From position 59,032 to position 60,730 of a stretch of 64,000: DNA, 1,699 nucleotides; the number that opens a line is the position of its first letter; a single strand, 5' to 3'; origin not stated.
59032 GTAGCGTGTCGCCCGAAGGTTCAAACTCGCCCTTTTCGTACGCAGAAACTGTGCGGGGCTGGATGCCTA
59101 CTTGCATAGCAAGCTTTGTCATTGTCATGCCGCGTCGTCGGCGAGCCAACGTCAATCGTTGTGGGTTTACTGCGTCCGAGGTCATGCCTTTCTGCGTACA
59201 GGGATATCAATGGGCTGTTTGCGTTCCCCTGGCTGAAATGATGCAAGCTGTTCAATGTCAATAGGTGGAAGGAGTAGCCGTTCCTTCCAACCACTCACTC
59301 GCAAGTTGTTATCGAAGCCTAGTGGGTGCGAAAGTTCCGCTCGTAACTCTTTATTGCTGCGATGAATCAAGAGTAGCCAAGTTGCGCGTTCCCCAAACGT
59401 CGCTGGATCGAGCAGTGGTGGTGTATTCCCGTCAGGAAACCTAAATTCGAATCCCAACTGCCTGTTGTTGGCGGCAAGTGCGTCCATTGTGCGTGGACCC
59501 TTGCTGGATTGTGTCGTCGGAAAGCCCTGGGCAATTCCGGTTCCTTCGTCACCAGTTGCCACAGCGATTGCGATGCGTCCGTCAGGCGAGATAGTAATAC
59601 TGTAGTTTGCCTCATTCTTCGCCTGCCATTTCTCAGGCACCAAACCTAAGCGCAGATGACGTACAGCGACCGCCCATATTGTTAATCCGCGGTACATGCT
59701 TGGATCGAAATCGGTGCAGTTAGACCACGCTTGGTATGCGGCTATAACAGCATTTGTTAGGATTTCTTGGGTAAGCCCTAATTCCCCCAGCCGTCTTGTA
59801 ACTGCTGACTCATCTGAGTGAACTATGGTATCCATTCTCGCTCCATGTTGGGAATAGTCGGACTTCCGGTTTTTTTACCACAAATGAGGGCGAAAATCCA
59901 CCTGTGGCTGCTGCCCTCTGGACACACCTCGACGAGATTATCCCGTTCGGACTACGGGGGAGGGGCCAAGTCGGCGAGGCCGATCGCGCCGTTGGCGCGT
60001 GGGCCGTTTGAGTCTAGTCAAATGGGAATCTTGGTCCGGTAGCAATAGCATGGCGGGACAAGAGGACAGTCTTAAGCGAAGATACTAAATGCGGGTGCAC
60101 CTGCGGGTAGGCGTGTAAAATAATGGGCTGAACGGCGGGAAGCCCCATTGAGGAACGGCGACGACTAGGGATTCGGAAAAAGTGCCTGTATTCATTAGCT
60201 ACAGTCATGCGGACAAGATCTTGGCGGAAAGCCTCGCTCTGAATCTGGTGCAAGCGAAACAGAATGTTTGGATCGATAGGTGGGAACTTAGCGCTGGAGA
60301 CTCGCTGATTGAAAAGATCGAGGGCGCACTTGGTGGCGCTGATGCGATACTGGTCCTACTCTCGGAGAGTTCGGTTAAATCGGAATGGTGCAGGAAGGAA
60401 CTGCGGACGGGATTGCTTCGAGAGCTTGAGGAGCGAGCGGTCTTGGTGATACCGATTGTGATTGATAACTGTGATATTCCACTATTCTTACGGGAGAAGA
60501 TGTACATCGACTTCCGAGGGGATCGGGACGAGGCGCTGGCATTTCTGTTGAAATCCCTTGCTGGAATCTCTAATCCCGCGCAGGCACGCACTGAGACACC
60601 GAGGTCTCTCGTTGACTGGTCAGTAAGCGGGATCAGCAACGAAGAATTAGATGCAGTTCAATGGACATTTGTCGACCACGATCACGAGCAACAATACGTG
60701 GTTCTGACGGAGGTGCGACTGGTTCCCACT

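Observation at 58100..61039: Candidate defence module in the second island: TIR-domain protein divergent from an unknown 217-aa gene plus a fused HTH-ImmA/IrrE regulator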

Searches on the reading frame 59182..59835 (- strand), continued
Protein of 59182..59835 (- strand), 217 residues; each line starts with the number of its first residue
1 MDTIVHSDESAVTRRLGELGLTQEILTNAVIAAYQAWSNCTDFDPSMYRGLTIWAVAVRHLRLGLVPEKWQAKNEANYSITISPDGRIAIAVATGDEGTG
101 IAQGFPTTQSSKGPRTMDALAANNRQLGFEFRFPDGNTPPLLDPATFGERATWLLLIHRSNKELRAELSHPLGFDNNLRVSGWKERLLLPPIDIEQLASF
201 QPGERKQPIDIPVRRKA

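Call 85: fold_search(model_id=the predicted structure, library=viral)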
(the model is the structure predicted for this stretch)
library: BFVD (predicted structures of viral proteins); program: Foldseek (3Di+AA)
matches with E <= 10: 716; with E <= 0.001: 0
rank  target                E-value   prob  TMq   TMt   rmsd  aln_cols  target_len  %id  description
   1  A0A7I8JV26            9.0e-03  0.93  0.32  0.43   6.9       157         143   13  (no name in the UniProt tables at hand)
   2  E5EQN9                1.1e-02  0.69  0.30  0.28   9.8       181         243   11  (no name in the UniProt tables at hand)
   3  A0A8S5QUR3            2.7e-02  0.33  0.20  0.14  16.8       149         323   11  Uncharacterized protein [Siphoviridae sp. ctzSN25]
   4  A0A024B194            3.4e-02  0.14  0.16  0.13  14.7       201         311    9  Exopolyphosphatase [Bacillus phage Hakuna]
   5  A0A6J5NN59            4.6e-02  0.16  0.23  0.16  16.3       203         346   12  PD-(D/E)XK nuclease superfamily [uncultured Caudovirales phage]
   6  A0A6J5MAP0            5.2e-02  0.57  0.36  0.22   6.6       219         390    9  ParB/Sulfiredoxin [uncultured Caudovirales phage]
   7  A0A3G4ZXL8            6.6e-02  0.08  0.14  0.06  20.5       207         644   11  histidine kinase [Edafosvirus sp.]
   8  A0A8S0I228            9.0e-02  0.33  0.30  0.30   9.0       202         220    7  (no name in the UniProt tables at hand)
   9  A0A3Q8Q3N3            9.0e-02  0.28  0.25  0.27  12.6       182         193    9  Putative CRISPR-associated Cas4 nuclease [Sulfolobales Beppu filamentous phage 1]
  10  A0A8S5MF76            1.0e-01  0.12  0.17  0.06  19.6       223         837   12  Tail protein [Siphoviridae sp. ctYh54]
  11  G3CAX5                1.0e-01  0.06  0.14  0.12  12.4       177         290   12  (no name in the UniProt tables at hand)
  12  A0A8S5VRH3            1.1e-01  0.09  0.14  0.10  21.3       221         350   10  (no name in the UniProt tables at hand)
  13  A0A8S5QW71            1.3e-01  0.04  0.14  0.07  31.5       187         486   12  Uncharacterized protein [Siphoviridae sp. ctzSN25]
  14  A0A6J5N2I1            1.5e-01  0.18  0.27  0.25  11.4       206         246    8  Uncharacterized protein [uncultured Caudovirales phage]
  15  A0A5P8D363            1.5e-01  0.12  0.18  0.13  14.0       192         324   10  (no name in the UniProt tables at hand)
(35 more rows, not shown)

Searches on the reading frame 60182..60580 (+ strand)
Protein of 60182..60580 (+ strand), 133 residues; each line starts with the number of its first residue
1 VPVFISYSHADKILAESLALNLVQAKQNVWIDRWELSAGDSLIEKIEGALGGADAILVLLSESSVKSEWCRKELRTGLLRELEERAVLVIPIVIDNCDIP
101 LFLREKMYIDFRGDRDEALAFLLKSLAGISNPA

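Call 54: search_solved_structures(query=window:60182-60580:+, max_evalue=0.01, show_alignments=4)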
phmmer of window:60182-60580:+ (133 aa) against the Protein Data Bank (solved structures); distinct sequences matched with E-value up to 0.01: 17.
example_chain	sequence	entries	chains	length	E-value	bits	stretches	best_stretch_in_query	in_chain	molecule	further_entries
7uxr_A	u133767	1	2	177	2e-08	37.6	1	4-92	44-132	TIR domain protein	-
7uwg_A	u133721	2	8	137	2.3e-08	37.4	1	3-92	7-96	Molecular chaperone Tir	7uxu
8g83_A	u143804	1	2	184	5e-08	36.3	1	3-92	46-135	NAD(+) hydrolase AbTIR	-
3h16_A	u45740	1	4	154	8.7e-08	35.5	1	3-83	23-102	TIR protein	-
9mud_K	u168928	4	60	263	1.1e-07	35.1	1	3-96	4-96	Cat1 (CRISPR associated TIR 1) pentagonal filament | Cat1 (CRISPR associated TIR 1) pentagonal filament assembly | Cat1 (CRISPR-associated TIR 1)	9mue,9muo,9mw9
9m0n_A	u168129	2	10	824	1.3e-06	31.8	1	3-96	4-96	Tetratricopeptide repeat protein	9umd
4w8h_A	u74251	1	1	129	0.00013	25.3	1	14-117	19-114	Toll-receptor-related 2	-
4w8g_A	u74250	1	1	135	0.00014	25.1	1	14-117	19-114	Toll-receptor-related 2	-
1fyw_A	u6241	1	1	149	0.00019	24.7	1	3-100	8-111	TOLL-LIKE RECEPTOR 2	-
1fyx_A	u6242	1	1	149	0.00026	24.3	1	3-100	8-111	TOLL-LIKE RECEPTOR 2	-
4c7m_A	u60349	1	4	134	0.0008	22.7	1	3-77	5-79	Toll/interleukin-1 receptor domain-containing protein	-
4lzp_B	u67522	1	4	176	0.0015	21.8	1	4-76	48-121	Putative uncharacterized protein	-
4lqc_A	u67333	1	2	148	0.0038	20.5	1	4-77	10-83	TcpB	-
1o77_A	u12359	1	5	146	0.0048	20.2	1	3-100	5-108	TOLL-LIKE RECEPTOR 2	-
1fyv_A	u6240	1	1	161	0.0071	19.7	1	3-92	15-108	TOLL-LIKE RECEPTOR 1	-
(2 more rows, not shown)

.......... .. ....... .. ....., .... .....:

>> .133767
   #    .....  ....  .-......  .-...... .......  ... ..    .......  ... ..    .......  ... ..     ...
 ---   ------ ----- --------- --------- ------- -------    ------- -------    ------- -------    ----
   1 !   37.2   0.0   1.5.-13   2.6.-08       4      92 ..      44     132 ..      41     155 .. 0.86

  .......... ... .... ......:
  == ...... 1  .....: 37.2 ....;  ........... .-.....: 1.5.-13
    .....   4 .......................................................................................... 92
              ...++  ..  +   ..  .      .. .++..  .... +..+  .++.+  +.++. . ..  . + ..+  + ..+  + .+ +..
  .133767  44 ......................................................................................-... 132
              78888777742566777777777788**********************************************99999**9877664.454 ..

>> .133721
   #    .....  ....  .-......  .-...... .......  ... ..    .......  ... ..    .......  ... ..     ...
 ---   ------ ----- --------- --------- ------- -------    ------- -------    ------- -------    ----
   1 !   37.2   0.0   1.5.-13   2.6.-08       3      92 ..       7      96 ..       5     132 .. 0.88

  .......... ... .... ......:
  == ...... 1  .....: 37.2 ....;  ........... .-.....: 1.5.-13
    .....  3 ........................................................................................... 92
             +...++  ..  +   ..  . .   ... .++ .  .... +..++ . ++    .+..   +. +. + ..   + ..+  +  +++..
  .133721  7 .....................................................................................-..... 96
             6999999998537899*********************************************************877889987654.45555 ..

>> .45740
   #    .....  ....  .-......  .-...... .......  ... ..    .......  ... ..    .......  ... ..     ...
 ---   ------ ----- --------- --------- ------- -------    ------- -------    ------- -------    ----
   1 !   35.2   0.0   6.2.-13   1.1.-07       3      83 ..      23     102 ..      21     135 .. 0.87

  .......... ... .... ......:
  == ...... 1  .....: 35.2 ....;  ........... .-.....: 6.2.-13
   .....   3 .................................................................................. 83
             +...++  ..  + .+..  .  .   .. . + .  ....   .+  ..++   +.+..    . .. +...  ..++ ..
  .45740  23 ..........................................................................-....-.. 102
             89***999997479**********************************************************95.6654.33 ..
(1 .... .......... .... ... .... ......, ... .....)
